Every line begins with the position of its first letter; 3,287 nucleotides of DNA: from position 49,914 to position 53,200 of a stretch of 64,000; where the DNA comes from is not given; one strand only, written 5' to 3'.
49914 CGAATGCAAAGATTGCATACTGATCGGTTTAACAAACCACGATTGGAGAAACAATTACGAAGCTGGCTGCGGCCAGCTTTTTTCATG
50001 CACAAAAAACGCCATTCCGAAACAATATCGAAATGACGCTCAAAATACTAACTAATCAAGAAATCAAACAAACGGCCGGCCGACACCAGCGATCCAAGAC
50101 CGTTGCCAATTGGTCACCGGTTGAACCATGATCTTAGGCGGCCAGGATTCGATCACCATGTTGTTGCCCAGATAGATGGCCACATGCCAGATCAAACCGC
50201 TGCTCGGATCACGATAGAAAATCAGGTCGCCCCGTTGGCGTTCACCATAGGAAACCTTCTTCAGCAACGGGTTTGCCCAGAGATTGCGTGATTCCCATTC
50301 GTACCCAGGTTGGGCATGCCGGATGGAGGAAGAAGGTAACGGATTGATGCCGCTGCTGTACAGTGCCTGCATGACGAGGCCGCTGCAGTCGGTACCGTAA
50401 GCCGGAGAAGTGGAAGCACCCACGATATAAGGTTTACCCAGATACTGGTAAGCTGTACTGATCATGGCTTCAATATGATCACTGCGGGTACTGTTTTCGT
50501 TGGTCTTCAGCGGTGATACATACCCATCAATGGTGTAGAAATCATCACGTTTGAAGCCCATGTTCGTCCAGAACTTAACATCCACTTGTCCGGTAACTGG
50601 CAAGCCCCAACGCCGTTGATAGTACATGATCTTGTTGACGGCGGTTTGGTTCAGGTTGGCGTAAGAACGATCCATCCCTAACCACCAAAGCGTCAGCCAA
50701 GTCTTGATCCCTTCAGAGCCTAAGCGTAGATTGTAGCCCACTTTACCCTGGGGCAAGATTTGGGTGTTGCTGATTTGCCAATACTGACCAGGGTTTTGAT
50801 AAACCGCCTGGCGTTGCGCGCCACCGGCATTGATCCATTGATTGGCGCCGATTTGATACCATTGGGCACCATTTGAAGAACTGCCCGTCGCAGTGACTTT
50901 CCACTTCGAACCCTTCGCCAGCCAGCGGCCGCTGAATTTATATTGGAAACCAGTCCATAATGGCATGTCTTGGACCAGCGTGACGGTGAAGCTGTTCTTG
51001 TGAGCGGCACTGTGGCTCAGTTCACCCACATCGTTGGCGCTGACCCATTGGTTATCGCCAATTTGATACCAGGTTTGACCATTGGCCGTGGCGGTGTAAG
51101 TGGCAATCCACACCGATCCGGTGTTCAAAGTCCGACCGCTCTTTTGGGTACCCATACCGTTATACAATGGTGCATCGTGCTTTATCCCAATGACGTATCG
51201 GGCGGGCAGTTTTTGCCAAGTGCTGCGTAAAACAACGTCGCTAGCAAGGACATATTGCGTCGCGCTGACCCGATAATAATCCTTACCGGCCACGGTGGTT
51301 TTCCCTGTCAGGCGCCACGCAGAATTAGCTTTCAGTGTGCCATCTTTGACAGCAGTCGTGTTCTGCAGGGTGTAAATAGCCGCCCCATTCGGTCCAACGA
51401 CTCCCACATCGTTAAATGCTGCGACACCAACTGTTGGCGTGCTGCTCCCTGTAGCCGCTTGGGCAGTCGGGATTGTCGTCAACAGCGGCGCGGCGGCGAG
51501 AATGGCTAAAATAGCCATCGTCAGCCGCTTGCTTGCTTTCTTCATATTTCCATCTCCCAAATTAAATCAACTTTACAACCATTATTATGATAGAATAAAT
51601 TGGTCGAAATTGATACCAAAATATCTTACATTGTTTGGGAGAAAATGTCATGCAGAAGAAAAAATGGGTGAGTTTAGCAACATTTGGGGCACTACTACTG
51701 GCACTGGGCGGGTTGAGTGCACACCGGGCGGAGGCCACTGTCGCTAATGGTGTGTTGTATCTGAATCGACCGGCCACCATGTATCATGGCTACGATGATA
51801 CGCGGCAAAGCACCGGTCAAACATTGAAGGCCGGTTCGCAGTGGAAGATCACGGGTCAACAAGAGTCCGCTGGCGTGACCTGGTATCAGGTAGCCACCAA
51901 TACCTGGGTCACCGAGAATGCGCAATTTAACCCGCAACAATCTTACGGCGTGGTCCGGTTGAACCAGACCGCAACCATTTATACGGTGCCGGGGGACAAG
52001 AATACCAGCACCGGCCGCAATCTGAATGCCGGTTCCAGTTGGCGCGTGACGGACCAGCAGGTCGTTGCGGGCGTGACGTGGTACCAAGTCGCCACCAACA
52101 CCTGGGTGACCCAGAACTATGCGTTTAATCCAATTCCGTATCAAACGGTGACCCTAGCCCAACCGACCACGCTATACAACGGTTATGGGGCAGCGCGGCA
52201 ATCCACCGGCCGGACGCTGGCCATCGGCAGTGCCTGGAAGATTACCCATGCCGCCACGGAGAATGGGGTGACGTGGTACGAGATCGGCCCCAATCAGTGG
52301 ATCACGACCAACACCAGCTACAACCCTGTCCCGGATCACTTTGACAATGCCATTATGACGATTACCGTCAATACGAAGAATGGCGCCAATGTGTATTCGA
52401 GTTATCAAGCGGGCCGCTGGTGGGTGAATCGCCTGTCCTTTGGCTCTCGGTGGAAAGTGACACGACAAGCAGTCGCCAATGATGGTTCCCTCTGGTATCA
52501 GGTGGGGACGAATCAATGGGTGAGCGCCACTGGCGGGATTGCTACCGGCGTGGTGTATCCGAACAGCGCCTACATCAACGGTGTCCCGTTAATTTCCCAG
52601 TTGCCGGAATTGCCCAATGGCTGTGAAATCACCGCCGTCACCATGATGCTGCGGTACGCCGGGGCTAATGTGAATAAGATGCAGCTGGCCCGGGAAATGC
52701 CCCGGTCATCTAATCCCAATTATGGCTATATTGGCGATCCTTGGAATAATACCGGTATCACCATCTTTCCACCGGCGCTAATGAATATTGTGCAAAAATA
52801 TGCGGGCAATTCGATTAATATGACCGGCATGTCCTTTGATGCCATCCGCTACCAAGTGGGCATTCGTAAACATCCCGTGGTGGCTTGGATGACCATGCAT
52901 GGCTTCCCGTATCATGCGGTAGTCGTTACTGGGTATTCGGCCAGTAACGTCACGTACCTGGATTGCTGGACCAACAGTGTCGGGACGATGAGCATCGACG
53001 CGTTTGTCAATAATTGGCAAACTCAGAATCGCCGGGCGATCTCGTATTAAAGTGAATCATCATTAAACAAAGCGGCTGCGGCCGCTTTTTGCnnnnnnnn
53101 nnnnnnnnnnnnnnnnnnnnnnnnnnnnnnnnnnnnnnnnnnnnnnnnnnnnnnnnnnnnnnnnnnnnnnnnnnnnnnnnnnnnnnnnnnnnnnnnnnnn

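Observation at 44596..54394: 10-kb island of unusual SH3b fusions: beta-lactamase-fold, C39-like and NlpC/P60 domains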

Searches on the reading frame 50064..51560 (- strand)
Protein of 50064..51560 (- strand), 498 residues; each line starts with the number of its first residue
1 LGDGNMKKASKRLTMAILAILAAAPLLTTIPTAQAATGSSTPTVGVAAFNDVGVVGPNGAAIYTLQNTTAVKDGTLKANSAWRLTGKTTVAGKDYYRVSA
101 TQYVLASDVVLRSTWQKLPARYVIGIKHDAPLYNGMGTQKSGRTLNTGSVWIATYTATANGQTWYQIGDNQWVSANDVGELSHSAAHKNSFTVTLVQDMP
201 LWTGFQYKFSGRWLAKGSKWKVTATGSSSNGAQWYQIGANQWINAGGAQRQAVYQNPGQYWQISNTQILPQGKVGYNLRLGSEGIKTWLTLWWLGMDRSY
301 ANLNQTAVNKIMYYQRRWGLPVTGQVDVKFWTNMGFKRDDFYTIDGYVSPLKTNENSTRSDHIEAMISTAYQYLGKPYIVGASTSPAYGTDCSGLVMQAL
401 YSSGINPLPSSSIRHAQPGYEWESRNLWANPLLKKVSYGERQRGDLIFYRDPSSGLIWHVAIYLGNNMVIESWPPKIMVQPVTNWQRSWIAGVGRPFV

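Call 3: search_protein_families(library=pfam, proteins=[window:50064-51560:-], max_evalue=0.01)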
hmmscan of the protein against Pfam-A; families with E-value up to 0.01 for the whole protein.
window:50064-51560:- (498 aa): 3 families
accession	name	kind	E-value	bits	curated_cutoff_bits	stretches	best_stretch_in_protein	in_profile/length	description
PF03217.20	SlpA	-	1.8e-18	66.9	23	3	60-107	15-63/63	Surface layer protein A domain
PF00877.26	NLPC_P60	-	3.4e-13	49.9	23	1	375-483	1-92/105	NlpC/P60 family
PF19087.6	DUF5776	-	0.0004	21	27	0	191-245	7-62/67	Domain of unknown function (DUF5776)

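Call 4: search_protein_families(library=ncbifam, proteins=[window:50064-51560:-], max_evalue=0.01)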
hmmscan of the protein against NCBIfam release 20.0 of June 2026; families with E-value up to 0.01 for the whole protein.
window:50064-51560:- (498 aa): 6 families
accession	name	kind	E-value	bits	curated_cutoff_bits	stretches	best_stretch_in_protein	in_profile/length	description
NF046048.1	NlpC_P60_DIP1281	equivalog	4.6e-11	42.2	517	1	389-471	497-561/587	DIP1281 family NlpC/P60 protein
NF038345.1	wall_hydro_RipC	exception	1.3e-09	38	425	1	356-472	244-339/362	peptidoglycan hydrolase RipC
NF033742.1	NlpC_p60_RipB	exception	2.5e-05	24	335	1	327-474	44-181/206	NlpC/P60 family peptidoglycan endopeptidase RipB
NF033743.1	NlpC_inact_RipD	exception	8e-05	22.2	215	1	383-483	86-168/181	NlpC/P60 family peptidoglycan-binding protein RipD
NF033741.1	NlpC_p60_RipA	exception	9.3e-05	21.6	625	1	388-472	364-430/457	NlpC/P60 family peptidoglycan endopeptidase RipA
TIGR02219.1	phage_NlpC_fam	hypoth_equivalog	0.0056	17.1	81.9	0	367-489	2-126/134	putative phage cell wall peptidase, NlpC/P60 family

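Call 49: search_solved_structures(query=window:50064-51560:-, max_evalue=0.01, show_alignments=2)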
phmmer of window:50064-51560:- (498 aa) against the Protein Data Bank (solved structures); distinct sequences matched with E-value up to 0.01: 13.
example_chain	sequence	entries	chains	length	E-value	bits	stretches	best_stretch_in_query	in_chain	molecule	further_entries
3pvq_A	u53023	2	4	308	3.6e-06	29.4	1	352-471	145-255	Dipeptidyl-peptidase VI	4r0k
3npf_A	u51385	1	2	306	5.8e-06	28.7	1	359-471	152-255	putative dipeptidyl-peptidase VI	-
3h41_A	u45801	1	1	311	1.7e-05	27.1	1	356-472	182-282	NLP/P60 family protein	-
6b8c_A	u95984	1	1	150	5e-05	25.6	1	362-476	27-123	NLP/P60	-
9ubf_A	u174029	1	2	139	9.7e-05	24.7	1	365-495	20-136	Cell wall hydrolase Tn916-like,CTn7-Orf16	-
7cfl_A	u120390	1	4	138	0.00012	24.3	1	364-473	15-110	Putative cell wall hydrolase phosphatase-associated protein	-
8auc_A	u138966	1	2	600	0.00039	22.7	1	388-473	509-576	Cell wall-associated hydrolases (Invasion-associated proteins)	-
8aud_A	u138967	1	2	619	0.00049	22.3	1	388-473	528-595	Cell wall-associated hydrolases (Invasion-associated proteins)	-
8v3w_H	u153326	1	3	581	0.00061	22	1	359-469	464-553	Hub-Hydrolase (CD1368)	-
8xud_I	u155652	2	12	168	0.0015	20.7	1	355-472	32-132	Murein DD-endopeptidase MepS/Murein LD-carboxypeptidase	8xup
8i2f_B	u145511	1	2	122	0.0022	20.2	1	358-484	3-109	Probable peptidoglycan endopeptidase LytE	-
2xiv_A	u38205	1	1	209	0.0034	19.6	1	386-482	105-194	HYPOTHETICAL INVASION PROTEIN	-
2k1g_A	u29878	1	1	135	0.0049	19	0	373-472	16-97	Lipoprotein spr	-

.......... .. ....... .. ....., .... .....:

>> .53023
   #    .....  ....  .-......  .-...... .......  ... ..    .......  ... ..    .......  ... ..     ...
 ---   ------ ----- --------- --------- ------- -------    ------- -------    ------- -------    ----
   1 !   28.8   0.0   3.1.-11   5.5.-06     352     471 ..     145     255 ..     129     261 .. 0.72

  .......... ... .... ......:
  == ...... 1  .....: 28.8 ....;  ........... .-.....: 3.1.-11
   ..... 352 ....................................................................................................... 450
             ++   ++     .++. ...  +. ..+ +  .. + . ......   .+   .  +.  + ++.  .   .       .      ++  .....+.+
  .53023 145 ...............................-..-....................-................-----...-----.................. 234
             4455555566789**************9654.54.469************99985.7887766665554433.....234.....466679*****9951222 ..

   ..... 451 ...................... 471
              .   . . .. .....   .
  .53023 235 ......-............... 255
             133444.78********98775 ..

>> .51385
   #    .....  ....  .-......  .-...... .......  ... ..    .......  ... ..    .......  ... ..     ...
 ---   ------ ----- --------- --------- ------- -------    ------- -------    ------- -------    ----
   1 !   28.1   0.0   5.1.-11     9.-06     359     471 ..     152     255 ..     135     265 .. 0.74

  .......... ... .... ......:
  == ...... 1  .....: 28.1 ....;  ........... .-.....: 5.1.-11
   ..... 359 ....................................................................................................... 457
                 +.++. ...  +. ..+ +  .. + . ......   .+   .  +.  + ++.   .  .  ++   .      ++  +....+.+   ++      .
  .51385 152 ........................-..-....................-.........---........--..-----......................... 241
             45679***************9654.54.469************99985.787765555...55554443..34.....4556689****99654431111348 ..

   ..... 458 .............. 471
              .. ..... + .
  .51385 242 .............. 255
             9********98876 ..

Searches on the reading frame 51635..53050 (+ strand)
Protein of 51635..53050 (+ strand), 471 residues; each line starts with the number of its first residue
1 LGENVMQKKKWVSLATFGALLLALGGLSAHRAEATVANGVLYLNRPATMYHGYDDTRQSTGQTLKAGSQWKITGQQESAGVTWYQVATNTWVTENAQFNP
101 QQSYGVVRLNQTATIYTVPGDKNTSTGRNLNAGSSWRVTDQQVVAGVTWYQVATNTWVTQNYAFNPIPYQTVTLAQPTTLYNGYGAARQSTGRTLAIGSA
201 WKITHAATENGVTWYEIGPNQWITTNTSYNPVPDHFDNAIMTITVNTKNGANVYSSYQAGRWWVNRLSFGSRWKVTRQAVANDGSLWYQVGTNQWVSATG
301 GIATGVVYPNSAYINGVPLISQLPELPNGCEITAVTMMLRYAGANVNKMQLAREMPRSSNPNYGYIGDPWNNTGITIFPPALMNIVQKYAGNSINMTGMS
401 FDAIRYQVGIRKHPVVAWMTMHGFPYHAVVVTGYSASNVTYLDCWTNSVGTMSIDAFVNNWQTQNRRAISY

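Call 3: search_protein_families(library=pfam, proteins=[window:51635-53050:+], max_evalue=0.01)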
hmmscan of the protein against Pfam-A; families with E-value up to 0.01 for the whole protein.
window:51635-53050:+ (471 aa): 3 families
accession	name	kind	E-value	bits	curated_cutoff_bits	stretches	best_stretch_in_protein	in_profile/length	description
PF13529.12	Peptidase_C39_2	-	4.2e-26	92.7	24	1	316-444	2-142/143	Peptidase_C39 like family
PF03217.20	SlpA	-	9e-12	45.4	23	1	107-158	10-60/63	Surface layer protein A domain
PF19087.6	DUF5776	-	1.4e-06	28.8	27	0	168-229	6-66/67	Domain of unknown function (DUF5776)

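Call 4: search_protein_families(library=ncbifam, proteins=[window:51635-53050:+], max_evalue=0.01)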
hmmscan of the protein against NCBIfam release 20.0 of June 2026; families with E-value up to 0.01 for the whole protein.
window:51635-53050:+ (471 aa): 0 families

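Call 18: find_homologous_proteins(query=window:51635-53050:+, max_evalue=0.00001)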
Query window:51635-53050:+ (471 aa): 188 proteins with E <= 0.00001 among 8000 candidates; the best 120 are listed.
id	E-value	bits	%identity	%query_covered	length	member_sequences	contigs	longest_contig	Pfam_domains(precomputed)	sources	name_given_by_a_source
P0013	0.0e+0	1058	100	99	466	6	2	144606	PF13529.14,PF03217.21,PF19087.7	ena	-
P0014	2.8e-226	770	72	99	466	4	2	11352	PF13529.14,PF03217.21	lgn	-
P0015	1.5e-202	692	65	99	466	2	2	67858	PF13529.14,PF03217.21,PF19087.7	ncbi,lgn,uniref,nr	ncbi:secreted SH3 domain protein [Agrilactobacillus composti DSM 18527 = JCM 14202]|uniref:Secreted 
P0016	9.5e-194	663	63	92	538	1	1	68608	PF13529.14,PF03217.21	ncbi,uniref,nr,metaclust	ncbi:C39 family peptidase [Schleiferilactobacillus shenzhenensis]|uniref:Peptidase C39-like domain-c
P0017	1.9e-177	609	69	79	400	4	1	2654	PF13529.14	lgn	-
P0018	5.2e-177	607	68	79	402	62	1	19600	PF13529.14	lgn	-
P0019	1.5e-87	312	48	73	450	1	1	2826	PF13529.14,PF03217.21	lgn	-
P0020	3.2e-86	308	51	62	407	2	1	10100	PF12385.15,PF13529.14,PF03217.21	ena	-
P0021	1.3e-83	299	48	62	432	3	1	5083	PF13529.14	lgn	-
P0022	1.6e-83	299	51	60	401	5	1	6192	PF13529.14,PF03217.21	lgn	-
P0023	5.6e-83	297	52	60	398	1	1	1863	PF12385.15,PF13529.14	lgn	-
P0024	6.9e-83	297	52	63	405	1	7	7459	PF13529.14,PF03217.21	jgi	-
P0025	7.3e-83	297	53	62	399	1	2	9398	PF13529.14,PF03217.21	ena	-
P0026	7.8e-83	297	43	78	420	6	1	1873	PF13529.14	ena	-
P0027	9.3e-83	297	52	60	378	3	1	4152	PF13529.14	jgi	jgi:uncharacterized protein YvpB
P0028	1.1e-82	296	53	60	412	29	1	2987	PF12385.15,PF13529.14,PF03217.21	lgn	-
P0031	4.6e-82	294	51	63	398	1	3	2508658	PF13529.14,PF03217.21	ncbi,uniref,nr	ncbi:C39 family peptidase [Companilactobacillus allii]|uniref:Uncharacterized protein n=1 Tax=Compan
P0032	6.0e-82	294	52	63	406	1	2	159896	PF13529.14,PF03217.21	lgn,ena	-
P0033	7.1e-82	294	53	59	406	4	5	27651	PF13529.14,PF03217.21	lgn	-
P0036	6.2e-81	291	46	67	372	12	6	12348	PF12385.15,PF13529.14,PF03217.21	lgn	-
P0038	8.7e-81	290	49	60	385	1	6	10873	PF13529.14,PF03217.21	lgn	-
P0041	1.6e-80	289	47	75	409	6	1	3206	PF13529.14,PF03217.21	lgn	-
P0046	5.0e-80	288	47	71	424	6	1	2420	PF13529.14,PF03217.21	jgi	-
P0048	5.3e-80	287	52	60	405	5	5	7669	PF13529.14,PF03217.21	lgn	-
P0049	5.4e-80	287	49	62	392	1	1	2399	PF12385.15,PF13529.14,PF03217.21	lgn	-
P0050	8.7e-80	287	49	63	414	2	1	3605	PF13529.14,PF03217.21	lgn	-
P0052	1.2e-79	286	52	60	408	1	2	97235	PF13529.14,PF03217.21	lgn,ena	-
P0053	1.3e-79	286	49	63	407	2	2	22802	PF13529.14,PF03217.21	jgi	-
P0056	4.3e-79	284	51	63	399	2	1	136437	PF13529.14,PF03217.21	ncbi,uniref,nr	ncbi:C39 family peptidase [Companilactobacillus jidongensis]|uniref:C39 family peptidase n=1 Tax=Com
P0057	5.0e-79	284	49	63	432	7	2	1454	PF13529.14,PF03217.21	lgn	-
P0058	9.4e-79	283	49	62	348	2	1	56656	PF13529.14,PF03217.21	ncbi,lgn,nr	ncbi:hypothetical protein FHL06_08510 [Lactobacillus halodurans]|nr:C39 family peptidase [Companilac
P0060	1.4e-78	283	51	60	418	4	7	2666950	PF13529.14,PF03217.21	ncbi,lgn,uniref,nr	ncbi:C39 family peptidase [Companilactobacillus sp.]|uniref:C39 family peptidase n=1 Tax=Companilact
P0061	2.1e-78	282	49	63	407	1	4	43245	PF13529.14,PF03217.21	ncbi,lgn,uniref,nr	ncbi:C39 family peptidase [Companilactobacillus nuruki]|uniref:Peptidase C39-like domain-containing 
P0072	7.1e-74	267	48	59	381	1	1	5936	PF13529.14,PF03217.21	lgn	-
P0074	2.1e-70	256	48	60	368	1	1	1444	PF13529.14,PF03217.21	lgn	-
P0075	8.1e-70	254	47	60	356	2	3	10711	PF13529.14,PF03217.21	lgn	-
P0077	1.6e-65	240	46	60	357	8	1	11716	PF13529.14,PF03217.21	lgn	-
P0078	1.9e-54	203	31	90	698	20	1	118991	PF13529.14,PF03217.21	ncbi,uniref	ncbi:C39 family peptidase [Lactobacillus mulieris]|uniref:C39 family peptidase n=1 Tax=Lactobacillus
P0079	1.8e-51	193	33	73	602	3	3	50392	PF13529.14,PF03217.21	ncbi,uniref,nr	ncbi:C39 family peptidase [Lactobacillus mulieris]|uniref:C39 family peptidase n=1 Tax=Lactobacillus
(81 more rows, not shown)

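Call 19: search_solved_structures(query=window:51635-53050:+, max_evalue=1, show_alignments=3)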
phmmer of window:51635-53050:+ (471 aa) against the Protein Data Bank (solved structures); distinct sequences matched with E-value up to 1: 1.
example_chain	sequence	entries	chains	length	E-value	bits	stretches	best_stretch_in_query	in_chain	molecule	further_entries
3erv_A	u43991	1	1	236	3.2e-15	58.9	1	313-416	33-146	putative C39-like peptidase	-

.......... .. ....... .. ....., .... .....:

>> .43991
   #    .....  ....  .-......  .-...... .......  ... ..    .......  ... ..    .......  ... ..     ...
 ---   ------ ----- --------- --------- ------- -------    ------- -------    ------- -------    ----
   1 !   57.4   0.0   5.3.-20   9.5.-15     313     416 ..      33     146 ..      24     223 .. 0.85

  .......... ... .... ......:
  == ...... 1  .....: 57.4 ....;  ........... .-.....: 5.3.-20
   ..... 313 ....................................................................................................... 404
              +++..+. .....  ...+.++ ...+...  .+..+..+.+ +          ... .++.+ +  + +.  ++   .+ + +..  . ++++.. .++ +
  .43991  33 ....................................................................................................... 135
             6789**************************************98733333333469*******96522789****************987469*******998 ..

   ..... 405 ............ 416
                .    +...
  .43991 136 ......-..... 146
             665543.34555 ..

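Call 61: predict_structure(alignment_id=A3)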
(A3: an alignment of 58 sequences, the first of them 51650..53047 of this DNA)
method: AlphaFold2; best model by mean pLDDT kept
length: 466 residues; sequences in the alignment: 58
mean_pLDDT: 85.7   pTM: 0.55
mean pLDDT of the five models: 85.7, 85.0, 84.7, 84.6, 83.9
residues with pLDDT >= 90: 259; 70-90: 150; 50-70: 30; < 50: 27
segments of 3 or more residues with pLDDT < 50: 1-3, 7-29
pLDDT, mean of each block of 10 residues (from residue 1): 40 38 40 80 92 86 91 94 94 78 89 92 90 89 91 87 68 83 77 75 89 87 66 75 90 93 92 78 91 86 82 96 96 94 97 98 96 96 91 93 89 96 98 97 98 98 96
secondary structure, 60 per line:
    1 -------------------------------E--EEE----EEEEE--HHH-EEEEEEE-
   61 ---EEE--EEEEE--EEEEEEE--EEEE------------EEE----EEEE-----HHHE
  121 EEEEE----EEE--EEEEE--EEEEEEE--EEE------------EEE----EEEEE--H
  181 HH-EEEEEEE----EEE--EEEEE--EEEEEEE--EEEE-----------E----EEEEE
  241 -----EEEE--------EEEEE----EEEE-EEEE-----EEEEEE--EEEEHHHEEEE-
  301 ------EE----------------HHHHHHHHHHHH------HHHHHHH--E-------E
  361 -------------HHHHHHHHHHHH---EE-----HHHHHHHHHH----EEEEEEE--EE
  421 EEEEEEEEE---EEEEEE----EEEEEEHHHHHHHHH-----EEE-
elements in order: E35-37 E42-46 E53-59 E64-66 E69-73 E76-82 E85-88 E101-103 E108-111 E120-125 E130-132 E135-139 E142-148 E151-153 E166-168 E173-177 E184-190 E195-197 E200-204 E207-213 E216-219 E236-240 E246-249 E258-262 E267-270 E272-275 E281-286 E289-292 E296-299 H325-336 H343-349 H374-385 H396-405 E410-416 E419-429 E433-438 E443-448 H449-457 E463-465

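Call 63: fold_search(model_id=the predicted structure, library=pdb)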
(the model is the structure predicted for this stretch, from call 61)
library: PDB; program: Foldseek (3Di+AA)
matches with E <= 10: 563; with E <= 0.001: 5
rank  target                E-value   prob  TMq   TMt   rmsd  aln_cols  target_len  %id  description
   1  3erv                  1.2e-10  1.00  0.33  0.74   4.3       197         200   29  Crystal structure of an putative C39-like peptidase from Bacillus anthracis (released 2008-10-14)
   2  9a7d_A                2.8e-07  1.00  0.20  0.18  26.0       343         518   14  Integrative model of YRVJ-YACD by crosslinking MS and deep learning (released 2024-09-18)
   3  7qeh                  5.0e-05  1.00  0.13  0.40  11.9       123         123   21  LTA-binding domain of SlpA, the S-layer protein from Lactobacillus amylovorus (released 2022-12-14)
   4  7qfg                  4.9e-04  1.00  0.13  0.38  12.1       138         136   22  Crystal structure of S-layer protein SlpA from Lactobacillus acidophilus, domain III (aa 309-444) (released 2022-12-21)
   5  8alu                  5.7e-04  1.00  0.14  0.39   8.3       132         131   15  Crystal structure of the teichoic acid binding domain of SlpA, S-layer protein from Lactobacillus acidophilus (aa. 314-4 (released 2023-08-16)
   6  1m9s                  1.8e-03  0.91  0.16  0.15  22.3       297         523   16  Crystal structure of Internalin B (InlB), a Listeria monocytogenes virulence protein containing SH3-like domains. (released 2002-11-06)
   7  6biq_B                2.2e-03  0.75  0.14  0.21  17.1       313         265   10  Structure of NlpC2 from Trichomonas vaginalis (released 2018-11-07)
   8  6biq_A                2.5e-03  0.69  0.14  0.21  17.7       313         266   10  Structure of NlpC2 from Trichomonas vaginalis (released 2018-11-07)
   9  8aol                  3.1e-03  1.00  0.14  0.36   9.0       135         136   16  Crystal structure of S-layer protein SlpX from Lactobacillus acidophilus, domain III (aa 363-499) (released 2023-08-23)
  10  4a2l_C                8.3e-03  0.13  0.09  0.07  24.8       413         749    9  Structure of the periplasmic domain of the heparin and heparan sulphate sensing hybrid two component system BT4663 in  (released 2012-05-02)
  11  5d74_B                1.0e-02  0.82  0.13  0.24  15.7       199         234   14  The crystal structure of Ly7917 (released 2016-08-17)
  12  5d74_A                1.1e-02  0.89  0.13  0.25  14.8       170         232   14  The crystal structure of Ly7917 (released 2016-08-17)
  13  6ilu_A                1.3e-02  0.98  0.12  0.34  11.6       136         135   10  Endolysin LysPBC5 CBD (released 2019-07-31)
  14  5d76_A                1.6e-02  0.82  0.12  0.23  14.2       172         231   13  The crystal structure of Ly7917 with the hydrolyzing product of MDP (released 2016-08-17)
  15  7n87_MODEL_1_A        2.7e-02  1.00  0.24  0.67   3.4       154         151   14  Solution NMR structure of peptidase domain from Clostridium thermocellum PCAT1 (released 2021-12-29)
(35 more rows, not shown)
